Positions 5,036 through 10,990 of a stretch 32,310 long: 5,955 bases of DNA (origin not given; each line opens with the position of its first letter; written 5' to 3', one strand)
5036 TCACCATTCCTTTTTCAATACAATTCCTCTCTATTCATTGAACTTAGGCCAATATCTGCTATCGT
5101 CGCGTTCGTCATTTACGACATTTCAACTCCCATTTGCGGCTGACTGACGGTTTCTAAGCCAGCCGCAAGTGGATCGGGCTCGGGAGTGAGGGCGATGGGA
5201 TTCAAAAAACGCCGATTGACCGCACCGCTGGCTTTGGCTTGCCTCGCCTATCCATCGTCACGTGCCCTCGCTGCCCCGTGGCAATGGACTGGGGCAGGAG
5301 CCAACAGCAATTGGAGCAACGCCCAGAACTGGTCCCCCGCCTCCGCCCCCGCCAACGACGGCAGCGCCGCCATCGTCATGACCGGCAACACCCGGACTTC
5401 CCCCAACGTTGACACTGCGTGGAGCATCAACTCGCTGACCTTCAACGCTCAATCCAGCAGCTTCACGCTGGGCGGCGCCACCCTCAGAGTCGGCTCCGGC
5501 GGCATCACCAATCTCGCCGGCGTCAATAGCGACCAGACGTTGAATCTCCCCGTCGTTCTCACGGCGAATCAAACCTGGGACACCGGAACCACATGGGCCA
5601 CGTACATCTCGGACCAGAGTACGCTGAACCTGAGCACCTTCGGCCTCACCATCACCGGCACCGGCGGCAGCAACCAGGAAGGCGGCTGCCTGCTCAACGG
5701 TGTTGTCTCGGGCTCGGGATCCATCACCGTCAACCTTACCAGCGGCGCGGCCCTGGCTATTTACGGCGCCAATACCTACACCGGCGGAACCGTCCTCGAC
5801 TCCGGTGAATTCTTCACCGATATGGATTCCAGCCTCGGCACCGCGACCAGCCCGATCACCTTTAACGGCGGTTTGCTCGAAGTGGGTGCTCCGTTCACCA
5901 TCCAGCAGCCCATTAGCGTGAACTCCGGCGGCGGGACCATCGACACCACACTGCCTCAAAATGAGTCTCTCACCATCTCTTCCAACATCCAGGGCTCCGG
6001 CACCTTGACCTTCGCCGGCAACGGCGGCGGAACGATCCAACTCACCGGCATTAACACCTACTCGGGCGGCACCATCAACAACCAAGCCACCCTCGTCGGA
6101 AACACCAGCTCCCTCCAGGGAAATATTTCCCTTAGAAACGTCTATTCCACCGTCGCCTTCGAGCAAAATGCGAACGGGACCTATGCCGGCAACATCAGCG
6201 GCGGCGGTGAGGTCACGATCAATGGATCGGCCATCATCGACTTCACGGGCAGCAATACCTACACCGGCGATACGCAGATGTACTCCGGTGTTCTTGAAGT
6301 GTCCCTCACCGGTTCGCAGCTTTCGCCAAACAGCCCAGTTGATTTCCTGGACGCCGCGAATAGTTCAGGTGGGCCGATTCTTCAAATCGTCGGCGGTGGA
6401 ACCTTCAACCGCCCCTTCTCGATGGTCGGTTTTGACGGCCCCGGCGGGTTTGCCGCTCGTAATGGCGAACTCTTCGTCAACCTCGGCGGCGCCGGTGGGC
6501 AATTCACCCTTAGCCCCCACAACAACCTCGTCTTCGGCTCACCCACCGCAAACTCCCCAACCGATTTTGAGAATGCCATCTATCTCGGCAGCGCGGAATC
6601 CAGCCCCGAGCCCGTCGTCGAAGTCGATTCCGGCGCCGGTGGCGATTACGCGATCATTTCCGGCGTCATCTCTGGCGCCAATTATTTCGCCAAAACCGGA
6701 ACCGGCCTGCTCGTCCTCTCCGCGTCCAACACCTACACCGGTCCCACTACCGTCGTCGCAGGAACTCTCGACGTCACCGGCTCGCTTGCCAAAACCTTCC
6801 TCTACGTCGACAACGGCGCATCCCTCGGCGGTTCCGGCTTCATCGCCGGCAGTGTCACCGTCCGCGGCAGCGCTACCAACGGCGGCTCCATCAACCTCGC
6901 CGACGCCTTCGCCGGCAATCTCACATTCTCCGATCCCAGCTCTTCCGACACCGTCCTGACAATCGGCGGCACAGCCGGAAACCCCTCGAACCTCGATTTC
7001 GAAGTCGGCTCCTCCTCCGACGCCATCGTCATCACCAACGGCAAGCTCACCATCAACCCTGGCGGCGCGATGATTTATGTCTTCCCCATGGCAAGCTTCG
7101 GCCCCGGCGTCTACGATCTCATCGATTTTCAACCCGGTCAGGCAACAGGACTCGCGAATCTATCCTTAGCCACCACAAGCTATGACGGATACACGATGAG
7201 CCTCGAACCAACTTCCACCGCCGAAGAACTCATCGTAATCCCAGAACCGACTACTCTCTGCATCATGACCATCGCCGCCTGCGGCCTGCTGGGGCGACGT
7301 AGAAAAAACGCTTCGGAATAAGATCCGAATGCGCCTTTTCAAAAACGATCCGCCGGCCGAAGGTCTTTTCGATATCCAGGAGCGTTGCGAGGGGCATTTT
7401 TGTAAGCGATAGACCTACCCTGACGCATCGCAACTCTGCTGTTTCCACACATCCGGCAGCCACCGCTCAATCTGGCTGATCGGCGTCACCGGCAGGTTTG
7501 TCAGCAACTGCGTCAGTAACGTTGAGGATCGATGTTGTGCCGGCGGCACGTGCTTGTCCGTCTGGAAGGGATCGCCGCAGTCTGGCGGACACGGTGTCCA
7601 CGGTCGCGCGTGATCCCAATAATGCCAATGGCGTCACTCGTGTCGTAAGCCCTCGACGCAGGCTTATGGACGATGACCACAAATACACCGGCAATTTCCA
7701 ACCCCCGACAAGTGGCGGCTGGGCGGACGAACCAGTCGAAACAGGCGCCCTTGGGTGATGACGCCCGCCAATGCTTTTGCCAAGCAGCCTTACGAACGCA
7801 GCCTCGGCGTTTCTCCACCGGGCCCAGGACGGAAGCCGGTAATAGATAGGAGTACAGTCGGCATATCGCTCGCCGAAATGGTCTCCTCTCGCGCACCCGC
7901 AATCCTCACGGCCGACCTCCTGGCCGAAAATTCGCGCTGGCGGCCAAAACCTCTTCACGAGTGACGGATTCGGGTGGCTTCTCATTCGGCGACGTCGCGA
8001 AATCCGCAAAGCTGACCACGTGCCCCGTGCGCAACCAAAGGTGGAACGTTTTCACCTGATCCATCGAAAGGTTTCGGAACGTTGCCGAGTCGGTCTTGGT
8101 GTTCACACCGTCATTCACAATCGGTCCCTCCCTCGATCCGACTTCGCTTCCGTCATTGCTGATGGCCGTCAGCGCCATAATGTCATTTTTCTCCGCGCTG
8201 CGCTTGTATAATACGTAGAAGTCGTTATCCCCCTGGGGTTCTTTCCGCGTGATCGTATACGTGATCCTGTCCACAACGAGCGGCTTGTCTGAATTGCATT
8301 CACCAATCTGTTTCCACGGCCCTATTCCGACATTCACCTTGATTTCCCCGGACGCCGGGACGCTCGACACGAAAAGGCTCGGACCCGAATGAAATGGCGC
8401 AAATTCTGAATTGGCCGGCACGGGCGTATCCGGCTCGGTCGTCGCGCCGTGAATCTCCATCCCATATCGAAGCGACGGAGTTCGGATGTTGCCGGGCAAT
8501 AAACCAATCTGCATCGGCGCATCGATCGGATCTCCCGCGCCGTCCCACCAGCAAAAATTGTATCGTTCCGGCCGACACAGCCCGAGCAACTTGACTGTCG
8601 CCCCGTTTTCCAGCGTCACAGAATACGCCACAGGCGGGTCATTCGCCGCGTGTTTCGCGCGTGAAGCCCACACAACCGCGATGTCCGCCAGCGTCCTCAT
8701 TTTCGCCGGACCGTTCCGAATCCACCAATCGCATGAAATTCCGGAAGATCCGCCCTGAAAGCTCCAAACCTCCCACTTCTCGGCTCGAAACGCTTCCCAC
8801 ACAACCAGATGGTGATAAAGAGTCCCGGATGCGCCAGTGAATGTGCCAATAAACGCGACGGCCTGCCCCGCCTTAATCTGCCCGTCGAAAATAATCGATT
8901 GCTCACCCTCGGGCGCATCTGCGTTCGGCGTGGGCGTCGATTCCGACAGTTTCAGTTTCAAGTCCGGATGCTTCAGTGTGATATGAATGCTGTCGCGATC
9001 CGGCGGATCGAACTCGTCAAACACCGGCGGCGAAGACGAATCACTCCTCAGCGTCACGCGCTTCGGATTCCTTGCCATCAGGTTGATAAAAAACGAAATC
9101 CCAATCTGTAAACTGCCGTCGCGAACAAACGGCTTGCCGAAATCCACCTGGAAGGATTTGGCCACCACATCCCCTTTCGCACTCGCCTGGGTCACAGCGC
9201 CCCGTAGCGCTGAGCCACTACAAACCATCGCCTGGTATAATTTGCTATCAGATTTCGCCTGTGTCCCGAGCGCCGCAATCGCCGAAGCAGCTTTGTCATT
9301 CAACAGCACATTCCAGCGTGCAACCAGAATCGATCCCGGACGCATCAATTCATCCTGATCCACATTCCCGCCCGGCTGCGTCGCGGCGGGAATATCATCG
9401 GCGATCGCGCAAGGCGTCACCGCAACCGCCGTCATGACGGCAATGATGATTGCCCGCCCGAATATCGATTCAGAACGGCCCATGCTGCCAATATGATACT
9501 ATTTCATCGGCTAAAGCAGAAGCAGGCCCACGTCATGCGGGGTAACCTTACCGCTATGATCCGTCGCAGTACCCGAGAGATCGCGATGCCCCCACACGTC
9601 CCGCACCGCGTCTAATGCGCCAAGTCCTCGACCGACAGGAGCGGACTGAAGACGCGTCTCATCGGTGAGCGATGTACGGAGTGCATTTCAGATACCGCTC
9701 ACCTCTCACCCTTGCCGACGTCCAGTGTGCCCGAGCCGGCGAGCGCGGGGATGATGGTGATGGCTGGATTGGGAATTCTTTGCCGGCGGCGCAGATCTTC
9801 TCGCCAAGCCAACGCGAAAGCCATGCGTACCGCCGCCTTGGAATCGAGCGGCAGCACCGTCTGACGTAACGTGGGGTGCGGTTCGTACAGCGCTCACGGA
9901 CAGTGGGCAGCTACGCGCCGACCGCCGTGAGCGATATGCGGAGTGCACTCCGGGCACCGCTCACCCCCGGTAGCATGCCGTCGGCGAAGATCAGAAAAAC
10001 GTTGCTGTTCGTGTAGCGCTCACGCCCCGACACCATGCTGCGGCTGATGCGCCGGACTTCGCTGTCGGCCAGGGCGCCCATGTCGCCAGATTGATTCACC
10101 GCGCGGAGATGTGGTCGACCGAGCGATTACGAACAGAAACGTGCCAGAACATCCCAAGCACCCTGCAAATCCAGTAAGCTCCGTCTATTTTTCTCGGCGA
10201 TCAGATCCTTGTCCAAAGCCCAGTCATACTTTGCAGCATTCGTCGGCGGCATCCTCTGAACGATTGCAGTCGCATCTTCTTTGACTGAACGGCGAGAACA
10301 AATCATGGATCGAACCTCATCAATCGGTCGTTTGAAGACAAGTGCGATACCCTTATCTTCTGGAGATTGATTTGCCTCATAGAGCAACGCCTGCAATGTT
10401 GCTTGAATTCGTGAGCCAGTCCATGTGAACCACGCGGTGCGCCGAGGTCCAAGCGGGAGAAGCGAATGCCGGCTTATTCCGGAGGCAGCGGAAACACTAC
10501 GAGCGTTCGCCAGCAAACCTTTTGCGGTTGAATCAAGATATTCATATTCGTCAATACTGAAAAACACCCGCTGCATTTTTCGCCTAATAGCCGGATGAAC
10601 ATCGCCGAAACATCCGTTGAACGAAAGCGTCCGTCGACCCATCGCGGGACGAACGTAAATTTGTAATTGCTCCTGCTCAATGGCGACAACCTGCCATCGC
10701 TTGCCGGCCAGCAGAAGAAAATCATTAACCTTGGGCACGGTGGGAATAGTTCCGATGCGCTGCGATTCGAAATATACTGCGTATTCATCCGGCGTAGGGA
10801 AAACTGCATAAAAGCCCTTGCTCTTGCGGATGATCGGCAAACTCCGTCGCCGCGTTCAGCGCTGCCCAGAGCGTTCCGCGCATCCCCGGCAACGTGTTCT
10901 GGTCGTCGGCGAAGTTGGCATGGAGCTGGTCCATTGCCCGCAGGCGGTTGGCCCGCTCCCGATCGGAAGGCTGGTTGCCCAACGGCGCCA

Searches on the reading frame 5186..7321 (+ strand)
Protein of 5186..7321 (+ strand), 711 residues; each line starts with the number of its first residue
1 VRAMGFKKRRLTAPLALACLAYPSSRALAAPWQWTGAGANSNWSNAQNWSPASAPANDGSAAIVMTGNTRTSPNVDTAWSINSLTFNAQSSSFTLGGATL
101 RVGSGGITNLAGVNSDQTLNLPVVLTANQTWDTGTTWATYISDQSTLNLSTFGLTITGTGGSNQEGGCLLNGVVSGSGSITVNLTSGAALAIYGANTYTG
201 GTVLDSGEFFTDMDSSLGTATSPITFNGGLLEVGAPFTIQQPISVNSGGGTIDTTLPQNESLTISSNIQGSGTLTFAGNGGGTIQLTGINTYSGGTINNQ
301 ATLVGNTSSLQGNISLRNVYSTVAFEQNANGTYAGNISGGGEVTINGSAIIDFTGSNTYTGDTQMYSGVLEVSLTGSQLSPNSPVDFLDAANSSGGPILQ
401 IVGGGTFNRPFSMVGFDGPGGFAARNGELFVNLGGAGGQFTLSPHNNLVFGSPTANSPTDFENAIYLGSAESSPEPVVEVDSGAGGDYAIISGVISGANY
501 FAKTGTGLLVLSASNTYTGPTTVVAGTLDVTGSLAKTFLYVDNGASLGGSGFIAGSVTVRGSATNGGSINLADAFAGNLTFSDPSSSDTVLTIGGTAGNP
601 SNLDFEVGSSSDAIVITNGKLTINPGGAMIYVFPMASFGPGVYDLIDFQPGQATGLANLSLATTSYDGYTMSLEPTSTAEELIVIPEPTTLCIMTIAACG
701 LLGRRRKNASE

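Call 5: search_protein_families(library=ncbifam, proteins=[window:5186-7321:+], max_evalue=0.001)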
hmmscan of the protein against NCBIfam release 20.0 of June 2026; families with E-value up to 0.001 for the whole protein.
window:5186-7321:+ (711 aa): 2 families
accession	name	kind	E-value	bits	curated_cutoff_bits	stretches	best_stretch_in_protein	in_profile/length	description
TIGR02601.1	autotrns_rpt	repeat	7e-14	51.3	19.85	1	502-531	3-32/32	beta strand repeat protein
NF051851.1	AtpSerPepEprS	equivalog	4.1e-08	31.7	1700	1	501-586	452-536/988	autotransporter serine peptidase EprS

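Call 6: search_protein_families(library=pfam, proteins=[window:5186-7321:+], max_evalue=0.001)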
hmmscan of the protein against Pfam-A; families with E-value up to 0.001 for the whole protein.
window:5186-7321:+ (711 aa): 2 families
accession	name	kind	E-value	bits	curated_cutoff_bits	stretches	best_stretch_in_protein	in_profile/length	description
PF12951.13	PATR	-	9.3e-13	48.4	27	1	502-530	2-30/30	Passenger-associated-transport-repeat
PF07589.16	PEP-CTERM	-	0.00058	20.3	20.7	1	685-706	2-24/24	PEP-CTERM motif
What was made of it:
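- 5186..7321 (+): PEP-CTERM cargo candidate with an autotransporter-type PATR repeat. PF07589 scores 20.3, just under its 20.7 cut-off (call 6).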

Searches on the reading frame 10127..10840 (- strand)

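Call 5: search_protein_families(library=ncbifam, proteins=[window:10127-10840:-], max_evalue=0.001)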
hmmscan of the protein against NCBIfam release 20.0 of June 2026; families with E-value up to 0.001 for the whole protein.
window:10127-10840:- (237 aa): 0 families

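Call 6: search_protein_families(library=pfam, proteins=[window:10127-10840:-], max_evalue=0.001)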
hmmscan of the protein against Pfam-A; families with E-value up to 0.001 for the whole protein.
window:10127-10840:- (237 aa): 0 families

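Call 44: search_protein_families(library=pfam, proteins=[window:10127-10840:-], max_evalue=1)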
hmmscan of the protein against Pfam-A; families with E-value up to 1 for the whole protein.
window:10127-10840:- (237 aa): 1 family
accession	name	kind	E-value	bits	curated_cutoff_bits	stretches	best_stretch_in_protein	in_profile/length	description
PF19306.5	WH_Lhr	-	0.074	12.9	27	1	37-69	134-164/168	Large helicase-related protein, winged helix domain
